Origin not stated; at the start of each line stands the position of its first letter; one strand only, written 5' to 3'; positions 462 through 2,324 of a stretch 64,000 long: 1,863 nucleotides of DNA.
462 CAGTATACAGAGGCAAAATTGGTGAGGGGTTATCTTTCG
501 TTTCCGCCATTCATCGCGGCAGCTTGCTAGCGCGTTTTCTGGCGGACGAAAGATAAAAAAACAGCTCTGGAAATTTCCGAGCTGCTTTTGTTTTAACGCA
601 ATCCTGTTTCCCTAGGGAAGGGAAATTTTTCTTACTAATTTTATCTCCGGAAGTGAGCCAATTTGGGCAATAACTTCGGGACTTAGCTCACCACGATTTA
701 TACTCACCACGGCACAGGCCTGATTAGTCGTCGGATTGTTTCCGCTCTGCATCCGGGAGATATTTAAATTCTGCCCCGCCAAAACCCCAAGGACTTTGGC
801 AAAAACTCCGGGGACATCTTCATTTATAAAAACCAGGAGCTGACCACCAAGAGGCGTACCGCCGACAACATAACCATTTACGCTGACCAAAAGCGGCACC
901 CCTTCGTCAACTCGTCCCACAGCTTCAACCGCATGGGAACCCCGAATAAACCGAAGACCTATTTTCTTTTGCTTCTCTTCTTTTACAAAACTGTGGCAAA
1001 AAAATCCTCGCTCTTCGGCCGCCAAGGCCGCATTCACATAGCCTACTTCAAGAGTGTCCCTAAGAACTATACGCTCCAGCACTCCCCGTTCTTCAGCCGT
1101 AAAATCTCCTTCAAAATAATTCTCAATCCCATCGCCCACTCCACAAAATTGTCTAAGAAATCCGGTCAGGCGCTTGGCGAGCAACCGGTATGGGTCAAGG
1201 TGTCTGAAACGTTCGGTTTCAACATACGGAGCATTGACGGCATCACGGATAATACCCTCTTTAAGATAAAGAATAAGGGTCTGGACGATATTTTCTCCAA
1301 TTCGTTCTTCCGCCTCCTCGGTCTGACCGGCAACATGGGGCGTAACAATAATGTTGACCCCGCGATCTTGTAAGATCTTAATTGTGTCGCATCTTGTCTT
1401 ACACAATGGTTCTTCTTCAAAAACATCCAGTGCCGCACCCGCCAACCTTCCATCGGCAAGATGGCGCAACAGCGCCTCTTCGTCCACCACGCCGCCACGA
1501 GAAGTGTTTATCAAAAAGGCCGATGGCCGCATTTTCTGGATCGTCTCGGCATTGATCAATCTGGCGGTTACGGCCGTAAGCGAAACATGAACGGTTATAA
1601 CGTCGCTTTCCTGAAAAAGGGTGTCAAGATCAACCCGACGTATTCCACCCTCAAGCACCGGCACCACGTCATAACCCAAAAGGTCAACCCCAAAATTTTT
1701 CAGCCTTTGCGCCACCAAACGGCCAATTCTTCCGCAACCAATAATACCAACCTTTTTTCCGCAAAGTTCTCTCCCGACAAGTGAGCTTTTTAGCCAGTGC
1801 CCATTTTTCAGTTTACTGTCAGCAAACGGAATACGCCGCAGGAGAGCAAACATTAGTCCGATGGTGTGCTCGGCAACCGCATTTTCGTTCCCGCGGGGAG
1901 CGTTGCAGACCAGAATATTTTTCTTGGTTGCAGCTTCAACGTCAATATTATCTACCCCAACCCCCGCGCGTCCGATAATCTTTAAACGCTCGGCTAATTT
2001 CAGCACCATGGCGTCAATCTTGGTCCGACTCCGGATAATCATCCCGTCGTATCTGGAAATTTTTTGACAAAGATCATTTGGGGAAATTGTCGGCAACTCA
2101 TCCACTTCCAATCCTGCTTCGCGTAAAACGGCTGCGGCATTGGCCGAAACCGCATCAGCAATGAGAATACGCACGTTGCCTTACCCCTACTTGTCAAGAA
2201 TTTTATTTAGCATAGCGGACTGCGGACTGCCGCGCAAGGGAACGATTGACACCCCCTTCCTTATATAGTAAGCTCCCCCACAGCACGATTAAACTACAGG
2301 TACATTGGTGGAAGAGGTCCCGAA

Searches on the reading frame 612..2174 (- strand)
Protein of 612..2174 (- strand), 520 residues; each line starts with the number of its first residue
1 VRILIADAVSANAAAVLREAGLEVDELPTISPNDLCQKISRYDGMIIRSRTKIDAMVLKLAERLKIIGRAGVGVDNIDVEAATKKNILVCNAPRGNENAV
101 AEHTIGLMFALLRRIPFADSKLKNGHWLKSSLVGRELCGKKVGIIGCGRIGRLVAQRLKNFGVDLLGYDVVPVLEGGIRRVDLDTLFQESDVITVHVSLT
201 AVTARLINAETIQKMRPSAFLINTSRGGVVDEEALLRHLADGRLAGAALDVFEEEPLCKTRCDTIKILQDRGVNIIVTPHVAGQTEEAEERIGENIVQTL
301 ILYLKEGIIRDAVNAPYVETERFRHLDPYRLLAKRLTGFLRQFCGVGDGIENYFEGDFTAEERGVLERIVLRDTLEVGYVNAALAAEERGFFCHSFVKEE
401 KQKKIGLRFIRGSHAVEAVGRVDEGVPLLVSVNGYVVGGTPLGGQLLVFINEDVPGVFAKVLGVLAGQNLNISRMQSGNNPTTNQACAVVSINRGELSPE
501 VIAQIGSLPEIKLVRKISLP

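Call 98: search_protein_families(library=pfam, proteins=[window:612-2174:-], max_evalue=0.001)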
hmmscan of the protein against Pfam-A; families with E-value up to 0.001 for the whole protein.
window:612-2174:- (520 aa): 4 families
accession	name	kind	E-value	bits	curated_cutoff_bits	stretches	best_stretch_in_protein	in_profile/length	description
PF02826.25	2-Hacid_dh_C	-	1.4e-53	181.3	25.1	1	105-282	1-178/178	D-isomer specific 2-hydroxyacid dehydrogenase, NAD binding domain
PF00389.36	2-Hacid_dh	-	3e-34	118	24.6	1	3-314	1-134/134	D-isomer specific 2-hydroxyacid dehydrogenase, catalytic domain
PF01842.31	ACT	-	3.1e-06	27.3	27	1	447-478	3-34/66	ACT domain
PF22629.2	ACT_AHAS_ss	-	2.1e-05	25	27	1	450-510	4-64/67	AHAS small subunit-like ACT domain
